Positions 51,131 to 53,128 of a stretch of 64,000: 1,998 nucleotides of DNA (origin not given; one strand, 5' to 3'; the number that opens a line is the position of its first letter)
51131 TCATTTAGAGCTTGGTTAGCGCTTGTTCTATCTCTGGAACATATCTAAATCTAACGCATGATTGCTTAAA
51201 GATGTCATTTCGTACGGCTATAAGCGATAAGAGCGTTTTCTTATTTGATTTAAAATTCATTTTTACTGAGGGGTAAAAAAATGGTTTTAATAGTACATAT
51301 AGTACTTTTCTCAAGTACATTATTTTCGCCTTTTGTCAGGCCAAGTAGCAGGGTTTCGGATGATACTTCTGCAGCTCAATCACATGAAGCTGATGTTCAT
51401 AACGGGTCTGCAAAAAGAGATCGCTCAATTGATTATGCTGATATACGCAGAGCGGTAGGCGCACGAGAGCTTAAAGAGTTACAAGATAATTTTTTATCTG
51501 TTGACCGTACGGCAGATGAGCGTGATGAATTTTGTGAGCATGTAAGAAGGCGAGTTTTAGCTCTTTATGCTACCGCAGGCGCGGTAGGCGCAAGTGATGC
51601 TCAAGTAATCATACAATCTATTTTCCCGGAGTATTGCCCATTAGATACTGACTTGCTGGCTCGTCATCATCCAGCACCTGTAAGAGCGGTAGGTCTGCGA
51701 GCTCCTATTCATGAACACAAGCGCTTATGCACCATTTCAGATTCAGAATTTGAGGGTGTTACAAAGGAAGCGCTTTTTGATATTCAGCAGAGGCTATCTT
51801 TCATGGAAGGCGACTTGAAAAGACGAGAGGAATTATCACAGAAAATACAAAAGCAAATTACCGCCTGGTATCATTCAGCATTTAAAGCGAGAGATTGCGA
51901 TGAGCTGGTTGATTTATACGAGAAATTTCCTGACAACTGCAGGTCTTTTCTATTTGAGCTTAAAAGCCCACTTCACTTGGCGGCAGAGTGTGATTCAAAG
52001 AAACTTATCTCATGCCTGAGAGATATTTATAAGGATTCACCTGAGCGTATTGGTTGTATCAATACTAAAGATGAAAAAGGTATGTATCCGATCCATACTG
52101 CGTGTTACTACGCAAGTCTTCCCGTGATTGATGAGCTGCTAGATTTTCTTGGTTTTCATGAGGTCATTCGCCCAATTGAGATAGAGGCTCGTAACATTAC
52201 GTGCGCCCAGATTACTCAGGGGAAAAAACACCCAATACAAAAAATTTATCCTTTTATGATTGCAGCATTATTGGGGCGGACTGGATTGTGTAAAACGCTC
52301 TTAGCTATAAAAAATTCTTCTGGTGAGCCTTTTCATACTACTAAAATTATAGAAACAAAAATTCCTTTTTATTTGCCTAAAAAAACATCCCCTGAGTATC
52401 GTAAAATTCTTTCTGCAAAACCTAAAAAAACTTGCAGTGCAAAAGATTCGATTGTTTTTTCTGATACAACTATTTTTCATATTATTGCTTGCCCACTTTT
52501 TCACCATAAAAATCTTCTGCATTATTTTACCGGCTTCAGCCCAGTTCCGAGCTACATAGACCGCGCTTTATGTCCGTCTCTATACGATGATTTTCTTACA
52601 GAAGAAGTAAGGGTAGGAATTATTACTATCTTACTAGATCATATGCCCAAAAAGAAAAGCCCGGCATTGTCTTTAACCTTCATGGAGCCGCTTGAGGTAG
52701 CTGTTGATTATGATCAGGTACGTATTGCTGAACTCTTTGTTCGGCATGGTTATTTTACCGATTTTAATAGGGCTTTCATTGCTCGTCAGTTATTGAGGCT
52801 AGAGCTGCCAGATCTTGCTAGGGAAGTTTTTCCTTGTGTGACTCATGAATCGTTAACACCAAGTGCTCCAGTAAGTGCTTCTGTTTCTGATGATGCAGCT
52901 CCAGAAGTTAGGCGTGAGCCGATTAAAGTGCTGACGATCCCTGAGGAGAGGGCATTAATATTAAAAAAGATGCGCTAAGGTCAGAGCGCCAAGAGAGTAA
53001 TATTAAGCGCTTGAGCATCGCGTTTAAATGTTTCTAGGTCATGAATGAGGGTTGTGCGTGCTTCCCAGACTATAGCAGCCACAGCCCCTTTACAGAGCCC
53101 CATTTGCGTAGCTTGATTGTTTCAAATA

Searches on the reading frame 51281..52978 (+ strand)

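Call 20: search_protein_families(library=ncbifam, proteins=[window:51281-52978:+], max_evalue=1e-10)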
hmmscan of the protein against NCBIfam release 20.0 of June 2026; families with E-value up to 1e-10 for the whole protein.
window:51281-52978:+ (565 aa): 0 families

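Call 83: search_protein_families(library=pfam, proteins=[window:51281-52978:+], max_evalue=0.001)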
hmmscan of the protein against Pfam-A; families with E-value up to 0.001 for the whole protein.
window:51281-52978:+ (565 aa): 4 families
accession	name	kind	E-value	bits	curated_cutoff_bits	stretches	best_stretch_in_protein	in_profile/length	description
PF13606.12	Ank_3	-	4e-10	39.4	22.3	0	267-291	2-25/30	Ankyrin repeat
PF12796.13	Ank_2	-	7.2e-06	26.9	27.3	0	226-288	28-81/90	Ankyrin repeats (3 copies)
PF00023.36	Ank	-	1.4e-05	25.6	21.1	0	267-287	2-22/33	Ankyrin repeat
PF13857.12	Ank_5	-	8.3e-05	23.3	27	0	261-287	10-36/56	Ankyrin repeats (many copies)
